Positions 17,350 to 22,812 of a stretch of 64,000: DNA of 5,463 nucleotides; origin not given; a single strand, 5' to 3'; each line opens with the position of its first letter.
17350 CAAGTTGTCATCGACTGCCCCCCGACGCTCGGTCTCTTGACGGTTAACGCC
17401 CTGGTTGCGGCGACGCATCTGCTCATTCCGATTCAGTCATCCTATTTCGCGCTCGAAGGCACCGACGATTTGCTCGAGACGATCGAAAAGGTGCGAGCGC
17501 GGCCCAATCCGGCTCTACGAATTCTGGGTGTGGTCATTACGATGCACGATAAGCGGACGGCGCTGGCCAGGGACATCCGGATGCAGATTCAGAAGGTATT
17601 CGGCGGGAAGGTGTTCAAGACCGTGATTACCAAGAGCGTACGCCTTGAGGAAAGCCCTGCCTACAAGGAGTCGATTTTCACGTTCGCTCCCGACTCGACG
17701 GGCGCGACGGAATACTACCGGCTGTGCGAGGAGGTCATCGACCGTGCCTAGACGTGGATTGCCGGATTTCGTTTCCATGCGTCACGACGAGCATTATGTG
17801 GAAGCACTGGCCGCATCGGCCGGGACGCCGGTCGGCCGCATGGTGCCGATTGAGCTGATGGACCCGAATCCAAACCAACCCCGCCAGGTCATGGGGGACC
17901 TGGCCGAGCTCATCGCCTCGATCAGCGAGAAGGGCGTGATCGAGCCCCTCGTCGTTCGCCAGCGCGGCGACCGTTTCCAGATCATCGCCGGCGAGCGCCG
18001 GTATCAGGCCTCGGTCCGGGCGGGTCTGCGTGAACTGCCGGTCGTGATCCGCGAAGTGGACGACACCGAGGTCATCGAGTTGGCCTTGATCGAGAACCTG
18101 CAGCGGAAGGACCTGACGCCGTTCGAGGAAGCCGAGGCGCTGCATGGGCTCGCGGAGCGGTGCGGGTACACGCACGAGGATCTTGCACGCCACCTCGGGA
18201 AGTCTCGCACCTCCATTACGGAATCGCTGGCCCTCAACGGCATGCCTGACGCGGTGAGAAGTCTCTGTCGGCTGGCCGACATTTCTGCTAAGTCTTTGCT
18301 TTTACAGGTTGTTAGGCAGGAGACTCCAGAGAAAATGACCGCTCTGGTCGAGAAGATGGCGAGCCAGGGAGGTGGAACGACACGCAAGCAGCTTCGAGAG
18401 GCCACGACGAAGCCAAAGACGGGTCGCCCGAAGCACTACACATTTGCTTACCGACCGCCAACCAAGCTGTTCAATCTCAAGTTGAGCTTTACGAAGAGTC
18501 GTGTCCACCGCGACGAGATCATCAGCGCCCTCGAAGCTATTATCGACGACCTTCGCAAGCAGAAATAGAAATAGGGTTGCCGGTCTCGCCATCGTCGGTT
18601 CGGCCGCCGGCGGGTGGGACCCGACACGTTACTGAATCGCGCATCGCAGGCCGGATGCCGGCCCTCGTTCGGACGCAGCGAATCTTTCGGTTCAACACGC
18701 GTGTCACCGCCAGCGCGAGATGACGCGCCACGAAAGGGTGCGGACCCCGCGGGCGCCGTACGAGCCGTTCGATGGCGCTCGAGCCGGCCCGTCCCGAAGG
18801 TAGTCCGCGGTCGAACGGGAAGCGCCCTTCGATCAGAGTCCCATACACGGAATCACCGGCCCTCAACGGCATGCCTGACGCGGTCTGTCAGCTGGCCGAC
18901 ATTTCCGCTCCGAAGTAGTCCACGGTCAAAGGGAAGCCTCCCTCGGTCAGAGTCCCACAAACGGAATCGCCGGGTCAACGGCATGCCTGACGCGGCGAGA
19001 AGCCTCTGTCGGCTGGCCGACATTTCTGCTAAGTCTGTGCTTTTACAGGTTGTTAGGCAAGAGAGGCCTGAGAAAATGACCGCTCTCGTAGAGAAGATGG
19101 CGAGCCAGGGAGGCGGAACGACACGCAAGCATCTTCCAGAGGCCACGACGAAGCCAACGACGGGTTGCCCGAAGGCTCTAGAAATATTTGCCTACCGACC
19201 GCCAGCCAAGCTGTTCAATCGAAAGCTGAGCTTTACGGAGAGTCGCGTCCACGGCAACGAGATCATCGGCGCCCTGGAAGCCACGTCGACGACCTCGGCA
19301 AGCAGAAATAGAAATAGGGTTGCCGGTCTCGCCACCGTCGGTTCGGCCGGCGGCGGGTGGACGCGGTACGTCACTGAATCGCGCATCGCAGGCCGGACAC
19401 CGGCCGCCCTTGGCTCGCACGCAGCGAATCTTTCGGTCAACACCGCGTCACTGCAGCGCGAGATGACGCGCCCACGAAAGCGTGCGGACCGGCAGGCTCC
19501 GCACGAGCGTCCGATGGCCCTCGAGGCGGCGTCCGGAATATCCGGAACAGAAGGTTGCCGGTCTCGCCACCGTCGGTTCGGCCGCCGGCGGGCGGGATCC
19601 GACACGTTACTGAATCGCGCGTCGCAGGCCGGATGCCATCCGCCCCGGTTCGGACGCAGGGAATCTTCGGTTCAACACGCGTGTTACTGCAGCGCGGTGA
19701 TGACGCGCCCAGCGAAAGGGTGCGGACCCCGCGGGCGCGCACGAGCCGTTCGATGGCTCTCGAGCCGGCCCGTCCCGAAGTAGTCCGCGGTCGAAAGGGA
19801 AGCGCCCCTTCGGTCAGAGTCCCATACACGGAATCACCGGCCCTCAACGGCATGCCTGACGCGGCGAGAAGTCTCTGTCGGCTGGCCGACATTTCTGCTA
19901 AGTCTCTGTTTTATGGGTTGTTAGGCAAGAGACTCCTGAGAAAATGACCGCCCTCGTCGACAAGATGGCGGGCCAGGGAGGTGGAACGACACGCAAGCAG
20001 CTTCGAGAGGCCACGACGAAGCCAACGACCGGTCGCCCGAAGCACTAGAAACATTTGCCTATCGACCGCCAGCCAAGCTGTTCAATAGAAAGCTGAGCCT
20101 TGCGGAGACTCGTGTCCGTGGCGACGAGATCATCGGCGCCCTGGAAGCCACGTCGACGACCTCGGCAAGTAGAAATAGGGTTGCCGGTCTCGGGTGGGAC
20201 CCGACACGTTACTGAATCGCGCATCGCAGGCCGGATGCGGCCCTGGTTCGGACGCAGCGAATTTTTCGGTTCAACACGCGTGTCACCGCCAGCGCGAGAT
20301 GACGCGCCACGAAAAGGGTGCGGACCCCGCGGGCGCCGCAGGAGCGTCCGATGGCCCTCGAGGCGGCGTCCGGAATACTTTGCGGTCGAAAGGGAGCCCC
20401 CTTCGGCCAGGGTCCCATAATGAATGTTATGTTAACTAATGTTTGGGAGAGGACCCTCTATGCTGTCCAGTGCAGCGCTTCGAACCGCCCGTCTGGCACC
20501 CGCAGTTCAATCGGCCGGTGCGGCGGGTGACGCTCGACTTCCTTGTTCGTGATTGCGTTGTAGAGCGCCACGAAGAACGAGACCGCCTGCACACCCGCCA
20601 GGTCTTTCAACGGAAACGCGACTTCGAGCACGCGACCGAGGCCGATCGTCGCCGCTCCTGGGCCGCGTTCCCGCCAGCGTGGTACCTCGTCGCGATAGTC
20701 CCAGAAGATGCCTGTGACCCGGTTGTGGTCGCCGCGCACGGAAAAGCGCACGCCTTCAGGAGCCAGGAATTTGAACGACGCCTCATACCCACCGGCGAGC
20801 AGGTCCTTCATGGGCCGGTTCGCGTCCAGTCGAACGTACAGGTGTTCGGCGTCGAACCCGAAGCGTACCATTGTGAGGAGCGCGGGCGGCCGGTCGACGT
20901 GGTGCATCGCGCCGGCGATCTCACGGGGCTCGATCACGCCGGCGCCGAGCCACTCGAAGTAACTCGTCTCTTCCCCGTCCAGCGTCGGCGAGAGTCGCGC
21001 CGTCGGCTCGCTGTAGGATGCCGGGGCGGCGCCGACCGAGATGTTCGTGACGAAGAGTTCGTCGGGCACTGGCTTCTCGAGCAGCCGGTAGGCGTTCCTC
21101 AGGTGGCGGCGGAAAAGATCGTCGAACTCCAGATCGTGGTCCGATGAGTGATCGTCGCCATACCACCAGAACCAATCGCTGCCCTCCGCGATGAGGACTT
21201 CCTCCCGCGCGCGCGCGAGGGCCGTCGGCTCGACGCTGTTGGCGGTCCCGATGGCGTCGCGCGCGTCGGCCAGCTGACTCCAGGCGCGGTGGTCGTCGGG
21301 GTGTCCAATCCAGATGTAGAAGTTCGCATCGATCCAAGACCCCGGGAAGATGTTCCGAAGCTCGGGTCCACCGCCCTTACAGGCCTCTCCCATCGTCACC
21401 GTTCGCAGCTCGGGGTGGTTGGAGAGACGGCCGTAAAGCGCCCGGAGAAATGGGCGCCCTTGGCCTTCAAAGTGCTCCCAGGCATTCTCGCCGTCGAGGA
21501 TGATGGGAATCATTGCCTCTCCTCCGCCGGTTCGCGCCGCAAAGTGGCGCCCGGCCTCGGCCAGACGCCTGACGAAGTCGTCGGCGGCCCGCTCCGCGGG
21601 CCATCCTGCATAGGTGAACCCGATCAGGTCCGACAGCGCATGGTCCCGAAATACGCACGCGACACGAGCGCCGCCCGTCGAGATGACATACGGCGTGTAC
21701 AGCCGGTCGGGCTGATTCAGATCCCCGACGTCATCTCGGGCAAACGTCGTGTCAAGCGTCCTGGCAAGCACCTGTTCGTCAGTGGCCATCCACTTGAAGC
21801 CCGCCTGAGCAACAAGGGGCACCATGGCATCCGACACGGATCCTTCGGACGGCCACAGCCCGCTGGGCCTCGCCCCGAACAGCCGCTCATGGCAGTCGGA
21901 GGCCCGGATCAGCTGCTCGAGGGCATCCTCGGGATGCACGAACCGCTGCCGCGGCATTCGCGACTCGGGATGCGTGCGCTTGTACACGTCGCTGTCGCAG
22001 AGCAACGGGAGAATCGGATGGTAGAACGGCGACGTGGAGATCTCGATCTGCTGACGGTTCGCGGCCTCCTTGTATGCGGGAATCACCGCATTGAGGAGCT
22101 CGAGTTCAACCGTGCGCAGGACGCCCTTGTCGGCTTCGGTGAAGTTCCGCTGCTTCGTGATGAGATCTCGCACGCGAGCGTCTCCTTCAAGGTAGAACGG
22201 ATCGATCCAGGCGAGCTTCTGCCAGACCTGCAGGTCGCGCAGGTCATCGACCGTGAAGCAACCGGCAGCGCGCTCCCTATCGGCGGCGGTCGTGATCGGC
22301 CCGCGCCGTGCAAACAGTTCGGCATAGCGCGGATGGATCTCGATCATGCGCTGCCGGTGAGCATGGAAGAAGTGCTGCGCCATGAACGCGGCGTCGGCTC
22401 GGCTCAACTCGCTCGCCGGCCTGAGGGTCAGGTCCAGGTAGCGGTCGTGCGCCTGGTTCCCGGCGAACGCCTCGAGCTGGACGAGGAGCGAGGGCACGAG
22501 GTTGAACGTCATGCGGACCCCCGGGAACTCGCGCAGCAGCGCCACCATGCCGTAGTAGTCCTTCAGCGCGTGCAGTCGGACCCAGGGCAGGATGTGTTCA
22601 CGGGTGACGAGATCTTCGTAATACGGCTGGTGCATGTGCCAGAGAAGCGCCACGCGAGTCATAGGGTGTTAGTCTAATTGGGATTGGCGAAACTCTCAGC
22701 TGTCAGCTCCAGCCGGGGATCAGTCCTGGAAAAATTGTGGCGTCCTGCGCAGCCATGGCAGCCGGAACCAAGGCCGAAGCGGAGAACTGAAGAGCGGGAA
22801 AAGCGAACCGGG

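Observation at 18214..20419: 1.85-kb degenerate tandem array made from the parB 3' end plus its downstream module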

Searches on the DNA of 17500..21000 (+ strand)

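Call 6: search_rna_families(source=window, start=17500, end=21000, threshold=evalue, max_evalue=5)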
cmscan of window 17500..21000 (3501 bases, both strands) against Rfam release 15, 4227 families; matches with E-value up to 5: 1.
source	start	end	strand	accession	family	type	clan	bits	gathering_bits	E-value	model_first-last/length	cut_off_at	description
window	20316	20360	+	RF03057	nhaA-I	Cis-reg; riboswitch;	-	19.4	37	0.92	1-55/55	no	nhaA-I RNA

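Call 41: search_dna_similar(query=window:18575-18845:+, collection=plasmids, mode=distant, max_rows=8)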
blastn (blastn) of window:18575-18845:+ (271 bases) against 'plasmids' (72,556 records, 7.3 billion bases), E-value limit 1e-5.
No match.

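Call 42: search_dna_similar(query=window:18575-18845:+, collection=phages, mode=distant, max_rows=8)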
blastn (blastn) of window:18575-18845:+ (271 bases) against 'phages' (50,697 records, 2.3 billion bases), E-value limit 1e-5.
No match.

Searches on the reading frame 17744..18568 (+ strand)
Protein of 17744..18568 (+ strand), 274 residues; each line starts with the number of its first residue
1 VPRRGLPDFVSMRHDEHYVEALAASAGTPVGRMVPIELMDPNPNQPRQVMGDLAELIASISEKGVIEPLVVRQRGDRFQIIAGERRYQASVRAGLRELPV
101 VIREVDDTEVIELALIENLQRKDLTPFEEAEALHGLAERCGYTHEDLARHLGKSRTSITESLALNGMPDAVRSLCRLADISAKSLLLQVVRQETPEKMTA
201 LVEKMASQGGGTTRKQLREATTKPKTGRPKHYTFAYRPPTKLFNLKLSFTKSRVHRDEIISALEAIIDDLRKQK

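Call 11: search_protein_families(library=pfam, proteins=[window:17744-18568:+])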
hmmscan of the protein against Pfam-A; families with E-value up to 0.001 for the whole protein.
window:17744-18568:+ (274 aa): 3 families
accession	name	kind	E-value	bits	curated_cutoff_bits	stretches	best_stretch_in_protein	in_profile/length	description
PF02195.25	ParB_N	-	9.8e-29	99.7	26.3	1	32-120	4-95/95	ParB N-terminal domain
PF17762.8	HTH_ParB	-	8.4e-14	52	22.6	1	122-208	1-86/102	ParB HTH domain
PF08535.16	KorB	-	5.5e-07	29.9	22.3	1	141-221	3-83/89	KorB domain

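Call 13: find_related_loci(query=window:17744-18565:+, collection=genome_contigs, flank=6000)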
Query window:17744-18565:+ (274 aa) in genome_contigs; peptide patterns used: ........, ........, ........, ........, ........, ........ (x = any residue, [..] = any of these).
543 stretches matched a pattern; 408 encode a relative of the query (tblastn E <= 1e-3); the best 80 are kept; 80 distinct loci.
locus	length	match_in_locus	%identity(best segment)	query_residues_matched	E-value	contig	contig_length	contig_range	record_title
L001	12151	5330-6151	91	1-274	2e-168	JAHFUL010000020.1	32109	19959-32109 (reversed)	MAG: Acidobacteria bacterium isolate nzgw79 NODE_1395_length_32110_cov_10.815874, whole genome shotgun sequence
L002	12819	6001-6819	86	1-274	2e-159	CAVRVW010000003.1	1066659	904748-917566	MAG: uncultured Acidobacteriota bacterium isolate MFD02242.bin.2.43 genome assembly, contig: contig_17337, whole genome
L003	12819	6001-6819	86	1-274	9e-159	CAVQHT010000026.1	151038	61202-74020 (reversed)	MAG: uncultured Acidobacteriota bacterium isolate MFD03975.bin.2.76 genome assembly, contig: contig_83, whole genome sho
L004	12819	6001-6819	84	1-274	9e-157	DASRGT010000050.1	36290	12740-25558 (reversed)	MAG TPA_asm: Vicinamibacterales bacterium isolate SMAG_U10065 k141_820889, whole genome shotgun sequence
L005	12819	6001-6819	83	1-274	3e-156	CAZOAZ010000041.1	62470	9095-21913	MAG TPA_asm: uncultured Bifidobacterium sp. isolate SRP237561_co1_82 genome assembly, contig: NODE_620_length_62470_cov_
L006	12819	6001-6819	85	1-274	2e-156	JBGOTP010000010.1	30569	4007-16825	MAG: Vicinamibacteria bacterium isolate OBJ_0618_7090110_16 k141_7293605_length_30569_cov_18.8395, whole genome shotgun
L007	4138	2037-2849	84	1-272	2e-160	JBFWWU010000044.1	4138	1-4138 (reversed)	MAG: Phycisphaerales bacterium isolate CA_2019_TPBS_124 NODE_74921_length_4138_cov_8.753927_TPBS, whole genome shotgun s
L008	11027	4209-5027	83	1-274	1e-155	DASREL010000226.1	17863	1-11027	MAG TPA_asm: Vicinamibacterales bacterium isolate SMAG_U10005 k141_1152359, whole genome shotgun sequence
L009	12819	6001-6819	85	1-274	9e-156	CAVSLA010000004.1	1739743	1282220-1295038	MAG: uncultured Acidobacteriota bacterium isolate MFD09206.bin.1.227 genome assembly, contig: contig_5405, whole genome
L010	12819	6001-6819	82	1-274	1e-154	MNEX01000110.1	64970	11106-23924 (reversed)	MAG: Acidobacteria bacterium 13_1_40CM_65_14 13_1_40cm_scaffold_544, whole genome shotgun sequence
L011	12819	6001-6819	82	1-274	5e-154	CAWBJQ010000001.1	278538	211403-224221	MAG: uncultured Acidobacteriota bacterium isolate MFD05513.bin.2.57 genome assembly, contig: contig_17636, whole genome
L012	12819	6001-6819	81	1-274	3e-154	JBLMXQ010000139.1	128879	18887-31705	MAG: Betaproteobacteria bacterium isolate MAG252 PRJNA957066_bin33_renamed_138, whole genome shotgun sequence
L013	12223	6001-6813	85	1-272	3e-154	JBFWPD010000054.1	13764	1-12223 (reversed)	MAG: Vicinamibacterales bacterium isolate CA_2019_TPBF_151 NODE_19308_length_13764_cov_3.155533_TPBF, whole genome shotg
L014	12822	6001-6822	81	1-274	3e-154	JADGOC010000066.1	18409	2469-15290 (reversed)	MAG: Acidobacteria bacterium isolate Chersky.31_34 contig-100_1101, whole genome shotgun sequence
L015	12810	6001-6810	84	3-273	4e-153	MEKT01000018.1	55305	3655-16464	MAG: Acidobacteria bacterium RIFCSPLOWO2_02_FULL_65_29 rifcsplowo2_02_scaffold_1185, whole genome shotgun sequence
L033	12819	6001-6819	79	1-273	7e-150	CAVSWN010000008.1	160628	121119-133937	MAG: uncultured Acidobacteriota bacterium isolate MFD09212.bin.2.212 genome assembly, contig: contig_15360, whole genome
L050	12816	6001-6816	78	1-273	2e-147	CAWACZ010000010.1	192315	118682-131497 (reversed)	MAG: uncultured Acidobacteriota bacterium isolate MFD00962.bin.1.10 genome assembly, contig: contig_45048, whole genome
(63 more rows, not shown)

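Call 43: find_related_loci(query=window:17744-18565:+, collection=metagenome_contigs, flank=4000)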
Query window:17744-18565:+ (274 aa) in metagenome_contigs; peptide patterns used: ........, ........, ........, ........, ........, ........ (x = any residue, [..] = any of these).
600 stretches matched a pattern (row limit reached: there are more); 528 encode a relative of the query (tblastn E <= 1e-3); the best 80 are kept; 80 distinct loci.
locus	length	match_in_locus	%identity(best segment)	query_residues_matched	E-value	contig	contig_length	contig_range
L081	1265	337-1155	86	1-274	2e-176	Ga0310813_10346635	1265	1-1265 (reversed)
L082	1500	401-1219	85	1-274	6e-174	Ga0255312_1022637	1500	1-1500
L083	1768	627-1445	84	1-274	2e-171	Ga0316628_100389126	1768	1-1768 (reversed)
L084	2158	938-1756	84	1-274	2e-168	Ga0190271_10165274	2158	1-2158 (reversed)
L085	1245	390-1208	84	1-274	2e-172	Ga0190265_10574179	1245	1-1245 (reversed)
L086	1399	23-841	83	1-274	7e-171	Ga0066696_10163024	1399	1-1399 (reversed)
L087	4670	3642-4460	83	1-274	3e-159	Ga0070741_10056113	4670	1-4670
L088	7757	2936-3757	82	1-274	6e-156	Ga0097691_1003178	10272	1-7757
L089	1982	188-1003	84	1-273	2e-167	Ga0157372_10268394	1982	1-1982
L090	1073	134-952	83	1-274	2e-171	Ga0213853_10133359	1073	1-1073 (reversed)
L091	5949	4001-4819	82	1-274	4e-155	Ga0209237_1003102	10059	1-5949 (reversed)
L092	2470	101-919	82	1-274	5e-165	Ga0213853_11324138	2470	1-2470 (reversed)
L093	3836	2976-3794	81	1-273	3e-160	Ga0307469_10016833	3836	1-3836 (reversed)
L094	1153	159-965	84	1-270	1e-170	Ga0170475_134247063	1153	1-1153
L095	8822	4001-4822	81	1-274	2e-154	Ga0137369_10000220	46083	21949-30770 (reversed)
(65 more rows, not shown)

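Call 51: search_protein_families(library=ncbifam, proteins=[window:17744-18568:+], max_evalue=0.00001)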
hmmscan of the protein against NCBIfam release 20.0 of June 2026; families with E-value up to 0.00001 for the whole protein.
window:17744-18568:+ (274 aa): 6 families
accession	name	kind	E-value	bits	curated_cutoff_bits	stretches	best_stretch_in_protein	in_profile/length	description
TIGR04285.1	nucleoid_noc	exception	5.5e-44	150.4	315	1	33-202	4-177/255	nucleoid occlusion protein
TIGR00180.1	parB_part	domain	3.3e-42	144.4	58.45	1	32-177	6-156/186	ParB/RepB/Spo0J family partition protein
TIGR03734.1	PRTRC_parB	hypoth_equivalog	3.4e-27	95.2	278.6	1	46-174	8-143/555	PRTRC system ParB family protein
NF010406.0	PRK13832.1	subfamily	4.1e-14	52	640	1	40-158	13-136/578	plasmid partitioning protein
TIGR03454.1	partition_RepB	equivalog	2.8e-12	46.7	201.5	1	52-164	87-200/325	plasmid partitioning protein RepB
NF010440.0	PRK13866.1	equivalog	3.5e-09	36.3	522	1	46-131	83-170/336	plasmid partitioning protein RepB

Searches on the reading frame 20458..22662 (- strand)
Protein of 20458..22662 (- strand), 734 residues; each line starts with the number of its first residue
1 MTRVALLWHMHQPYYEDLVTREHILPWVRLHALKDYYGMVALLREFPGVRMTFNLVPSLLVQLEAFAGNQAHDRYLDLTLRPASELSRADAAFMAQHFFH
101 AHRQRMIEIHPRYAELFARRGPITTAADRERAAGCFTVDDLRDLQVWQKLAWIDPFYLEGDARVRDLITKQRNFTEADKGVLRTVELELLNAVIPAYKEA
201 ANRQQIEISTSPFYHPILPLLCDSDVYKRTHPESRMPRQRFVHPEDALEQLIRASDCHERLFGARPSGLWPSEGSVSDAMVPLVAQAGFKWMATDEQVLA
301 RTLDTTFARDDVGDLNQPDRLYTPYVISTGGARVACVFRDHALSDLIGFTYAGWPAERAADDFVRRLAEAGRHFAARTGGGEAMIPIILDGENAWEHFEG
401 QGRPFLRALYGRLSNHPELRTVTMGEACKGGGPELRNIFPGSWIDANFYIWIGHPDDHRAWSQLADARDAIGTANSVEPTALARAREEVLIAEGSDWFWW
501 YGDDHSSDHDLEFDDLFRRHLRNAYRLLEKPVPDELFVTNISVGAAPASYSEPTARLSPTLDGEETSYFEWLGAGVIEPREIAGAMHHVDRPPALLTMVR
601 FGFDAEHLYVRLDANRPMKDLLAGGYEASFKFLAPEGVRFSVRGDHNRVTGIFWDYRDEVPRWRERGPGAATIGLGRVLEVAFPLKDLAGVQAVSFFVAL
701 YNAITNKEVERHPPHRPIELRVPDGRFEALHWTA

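Call 11: search_protein_families(library=pfam, proteins=[window:20458-22662:-])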
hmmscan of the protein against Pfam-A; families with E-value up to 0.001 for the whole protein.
window:20458-22662:- (734 aa): 1 family
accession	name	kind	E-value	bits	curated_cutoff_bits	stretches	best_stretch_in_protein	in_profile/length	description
PF03065.20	Glyco_hydro_57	-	1.2e-54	186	21.2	1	5-429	1-280/291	Glycosyl hydrolase family 57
